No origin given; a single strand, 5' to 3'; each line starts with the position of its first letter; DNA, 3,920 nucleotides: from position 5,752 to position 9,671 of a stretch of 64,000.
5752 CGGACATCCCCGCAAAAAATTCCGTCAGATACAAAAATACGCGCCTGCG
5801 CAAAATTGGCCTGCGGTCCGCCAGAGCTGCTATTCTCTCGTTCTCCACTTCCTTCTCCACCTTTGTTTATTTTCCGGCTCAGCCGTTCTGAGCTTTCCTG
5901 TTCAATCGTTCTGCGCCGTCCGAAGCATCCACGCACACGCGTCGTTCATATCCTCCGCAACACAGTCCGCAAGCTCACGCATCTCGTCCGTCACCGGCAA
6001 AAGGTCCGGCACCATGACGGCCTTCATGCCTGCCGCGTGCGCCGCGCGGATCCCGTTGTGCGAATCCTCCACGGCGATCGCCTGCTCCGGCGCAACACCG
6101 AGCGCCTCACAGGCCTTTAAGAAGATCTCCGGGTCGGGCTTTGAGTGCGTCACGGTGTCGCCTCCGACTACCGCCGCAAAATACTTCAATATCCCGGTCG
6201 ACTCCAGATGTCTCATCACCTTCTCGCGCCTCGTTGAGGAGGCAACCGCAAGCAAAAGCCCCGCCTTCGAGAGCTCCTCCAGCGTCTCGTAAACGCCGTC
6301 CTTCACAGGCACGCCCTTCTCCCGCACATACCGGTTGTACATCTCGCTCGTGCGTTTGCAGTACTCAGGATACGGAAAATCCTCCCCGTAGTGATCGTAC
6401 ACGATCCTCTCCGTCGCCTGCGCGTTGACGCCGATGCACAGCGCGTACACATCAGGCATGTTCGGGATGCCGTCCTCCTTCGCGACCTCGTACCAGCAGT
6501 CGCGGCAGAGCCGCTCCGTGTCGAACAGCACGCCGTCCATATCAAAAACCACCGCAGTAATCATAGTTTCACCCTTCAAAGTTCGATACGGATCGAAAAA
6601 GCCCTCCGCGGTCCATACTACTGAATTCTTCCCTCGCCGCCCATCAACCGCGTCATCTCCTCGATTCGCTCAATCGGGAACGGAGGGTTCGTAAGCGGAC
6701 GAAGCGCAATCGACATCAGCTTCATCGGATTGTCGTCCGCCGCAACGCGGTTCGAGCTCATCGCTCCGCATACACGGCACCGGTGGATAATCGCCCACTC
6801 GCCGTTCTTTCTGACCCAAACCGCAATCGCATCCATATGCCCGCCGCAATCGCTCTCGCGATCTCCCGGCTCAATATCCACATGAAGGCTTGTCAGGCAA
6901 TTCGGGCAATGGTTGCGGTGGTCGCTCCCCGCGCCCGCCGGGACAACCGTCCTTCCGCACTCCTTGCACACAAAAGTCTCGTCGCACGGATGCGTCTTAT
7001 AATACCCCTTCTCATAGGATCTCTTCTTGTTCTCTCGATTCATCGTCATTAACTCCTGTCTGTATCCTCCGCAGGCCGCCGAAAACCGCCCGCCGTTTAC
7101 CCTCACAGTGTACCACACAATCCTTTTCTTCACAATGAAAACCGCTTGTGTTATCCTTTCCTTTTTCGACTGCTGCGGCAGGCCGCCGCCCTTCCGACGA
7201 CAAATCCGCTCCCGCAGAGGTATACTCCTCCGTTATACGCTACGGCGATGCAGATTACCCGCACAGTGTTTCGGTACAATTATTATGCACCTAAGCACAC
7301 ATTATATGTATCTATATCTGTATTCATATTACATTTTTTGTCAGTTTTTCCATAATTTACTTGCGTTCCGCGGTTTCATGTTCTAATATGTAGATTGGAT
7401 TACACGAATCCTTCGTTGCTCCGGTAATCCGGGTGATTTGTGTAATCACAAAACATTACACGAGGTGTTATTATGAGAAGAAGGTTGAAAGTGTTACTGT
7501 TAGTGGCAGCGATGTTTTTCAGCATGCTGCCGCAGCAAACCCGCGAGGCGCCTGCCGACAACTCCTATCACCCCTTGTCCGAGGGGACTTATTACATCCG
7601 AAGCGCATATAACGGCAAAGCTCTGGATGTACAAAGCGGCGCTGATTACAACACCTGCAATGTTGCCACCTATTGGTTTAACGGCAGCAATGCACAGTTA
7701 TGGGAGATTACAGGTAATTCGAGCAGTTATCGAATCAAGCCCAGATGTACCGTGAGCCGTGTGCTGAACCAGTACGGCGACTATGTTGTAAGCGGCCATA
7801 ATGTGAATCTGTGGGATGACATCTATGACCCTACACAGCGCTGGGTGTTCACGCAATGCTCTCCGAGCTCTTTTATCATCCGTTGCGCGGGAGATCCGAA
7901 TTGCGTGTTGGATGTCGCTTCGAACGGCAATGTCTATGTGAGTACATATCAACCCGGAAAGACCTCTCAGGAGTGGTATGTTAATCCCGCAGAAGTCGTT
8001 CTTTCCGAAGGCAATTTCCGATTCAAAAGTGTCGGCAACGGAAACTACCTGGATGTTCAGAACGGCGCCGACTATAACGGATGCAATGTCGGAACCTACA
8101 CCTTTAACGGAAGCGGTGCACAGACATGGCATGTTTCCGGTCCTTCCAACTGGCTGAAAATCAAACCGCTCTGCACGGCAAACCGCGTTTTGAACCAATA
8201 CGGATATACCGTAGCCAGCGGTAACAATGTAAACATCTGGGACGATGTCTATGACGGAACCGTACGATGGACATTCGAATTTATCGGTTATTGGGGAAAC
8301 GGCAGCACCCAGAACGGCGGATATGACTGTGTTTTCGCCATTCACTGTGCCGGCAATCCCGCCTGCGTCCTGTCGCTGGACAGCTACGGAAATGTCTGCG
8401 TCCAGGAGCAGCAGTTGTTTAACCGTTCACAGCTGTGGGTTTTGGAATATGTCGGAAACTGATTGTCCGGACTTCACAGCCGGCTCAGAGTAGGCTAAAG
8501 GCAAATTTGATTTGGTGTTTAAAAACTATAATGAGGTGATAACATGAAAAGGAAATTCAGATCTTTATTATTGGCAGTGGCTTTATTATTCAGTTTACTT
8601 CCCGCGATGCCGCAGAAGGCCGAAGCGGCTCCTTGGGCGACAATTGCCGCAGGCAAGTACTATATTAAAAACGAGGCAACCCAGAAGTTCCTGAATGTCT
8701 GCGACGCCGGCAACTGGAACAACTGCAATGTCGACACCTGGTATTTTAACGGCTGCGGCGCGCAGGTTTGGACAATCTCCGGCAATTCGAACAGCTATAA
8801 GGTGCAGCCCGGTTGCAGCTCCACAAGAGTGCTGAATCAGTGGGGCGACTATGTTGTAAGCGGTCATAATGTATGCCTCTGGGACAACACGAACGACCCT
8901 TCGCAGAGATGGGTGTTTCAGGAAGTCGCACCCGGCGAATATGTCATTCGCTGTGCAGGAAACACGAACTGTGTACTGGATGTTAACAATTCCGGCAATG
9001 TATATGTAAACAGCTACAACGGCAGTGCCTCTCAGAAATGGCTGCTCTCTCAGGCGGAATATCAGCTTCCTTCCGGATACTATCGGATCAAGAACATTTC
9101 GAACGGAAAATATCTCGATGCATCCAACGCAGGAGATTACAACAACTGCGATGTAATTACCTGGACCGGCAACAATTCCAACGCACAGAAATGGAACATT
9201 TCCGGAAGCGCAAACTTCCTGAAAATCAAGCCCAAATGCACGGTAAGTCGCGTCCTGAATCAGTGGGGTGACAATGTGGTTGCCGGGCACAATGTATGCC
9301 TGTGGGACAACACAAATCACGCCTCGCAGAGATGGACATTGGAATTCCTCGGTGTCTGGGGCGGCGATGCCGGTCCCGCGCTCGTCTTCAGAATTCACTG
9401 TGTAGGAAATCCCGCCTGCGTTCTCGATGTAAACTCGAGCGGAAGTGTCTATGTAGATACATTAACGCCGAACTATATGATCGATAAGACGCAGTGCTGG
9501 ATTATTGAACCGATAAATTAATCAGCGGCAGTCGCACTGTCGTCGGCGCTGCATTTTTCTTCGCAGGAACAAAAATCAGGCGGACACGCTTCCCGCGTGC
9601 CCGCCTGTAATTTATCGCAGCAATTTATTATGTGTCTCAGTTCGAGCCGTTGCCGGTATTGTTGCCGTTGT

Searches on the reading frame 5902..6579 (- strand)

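Call 69: search_protein_families(library=pfam, max_evalue=0.00001, proteins=[window:5902-6579:-])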
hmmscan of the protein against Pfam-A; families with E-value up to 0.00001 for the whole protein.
window:5902-6579:- (225 aa): 3 families
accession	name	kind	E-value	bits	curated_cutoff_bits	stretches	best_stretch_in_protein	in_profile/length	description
PF13419.12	HAD_2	-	3.5e-41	141.7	23.8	1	10-190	1-178/178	Haloacid dehalogenase-like hydrolase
PF00702.32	Hydrolase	-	6.5e-32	111.9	26.4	1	7-184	1-191/191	haloacid dehalogenase-like hydrolase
PF13242.12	Hydrolase_like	-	4.1e-07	30.3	22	1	146-191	3-49/75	HAD-hyrolase-like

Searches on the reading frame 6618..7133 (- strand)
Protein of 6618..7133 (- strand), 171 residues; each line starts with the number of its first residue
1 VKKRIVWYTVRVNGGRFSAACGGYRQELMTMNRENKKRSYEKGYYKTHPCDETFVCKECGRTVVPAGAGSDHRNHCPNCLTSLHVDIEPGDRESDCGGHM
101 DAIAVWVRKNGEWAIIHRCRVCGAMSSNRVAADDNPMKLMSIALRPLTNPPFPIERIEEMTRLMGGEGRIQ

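Call 69: search_protein_families(library=pfam, max_evalue=0.00001, proteins=[window:6618-7133:-])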
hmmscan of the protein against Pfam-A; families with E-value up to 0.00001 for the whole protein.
window:6618-7133:- (171 aa): 1 family
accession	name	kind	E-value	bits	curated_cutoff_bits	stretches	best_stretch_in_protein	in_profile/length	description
PF12647.12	RNHCP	-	4.2e-39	132.8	24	1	52-140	2-90/90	RNHCP domain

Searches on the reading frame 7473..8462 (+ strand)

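Call 69: search_protein_families(library=pfam, max_evalue=0.00001, proteins=[window:7473-8462:+])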
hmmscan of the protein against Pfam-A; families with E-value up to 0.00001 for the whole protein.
window:7473-8462:+ (329 aa): 2 families
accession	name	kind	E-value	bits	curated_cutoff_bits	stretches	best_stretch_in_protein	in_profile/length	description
PF14200.12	RicinB_lectin_2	-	2.2e-24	86.4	25.6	2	165-256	2-89/89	Ricin-type beta-trefoil lectin domain-like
PF00652.28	Ricin_B_lectin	-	4.8e-11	43.4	29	1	39-168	2-126/126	Ricin-type beta-trefoil lectin domain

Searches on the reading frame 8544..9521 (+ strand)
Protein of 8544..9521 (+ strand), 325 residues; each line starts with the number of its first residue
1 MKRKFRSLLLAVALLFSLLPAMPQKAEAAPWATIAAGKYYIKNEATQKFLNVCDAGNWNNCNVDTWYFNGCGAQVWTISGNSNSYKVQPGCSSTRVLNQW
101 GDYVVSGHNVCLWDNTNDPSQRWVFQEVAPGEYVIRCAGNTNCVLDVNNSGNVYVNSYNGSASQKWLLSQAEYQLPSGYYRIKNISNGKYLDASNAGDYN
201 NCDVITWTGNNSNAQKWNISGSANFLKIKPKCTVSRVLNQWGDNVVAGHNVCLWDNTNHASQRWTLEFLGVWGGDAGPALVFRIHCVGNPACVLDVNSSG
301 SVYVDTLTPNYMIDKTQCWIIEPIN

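Call 69: search_protein_families(library=pfam, max_evalue=0.00001, proteins=[window:8544-9521:+])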
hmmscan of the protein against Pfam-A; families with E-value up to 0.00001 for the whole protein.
window:8544-9521:+ (325 aa): 1 family
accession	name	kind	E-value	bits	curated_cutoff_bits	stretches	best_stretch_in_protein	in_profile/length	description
PF14200.12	RicinB_lectin_2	-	6.8e-29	100.8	25.6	3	163-254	2-89/89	Ricin-type beta-trefoil lectin domain-like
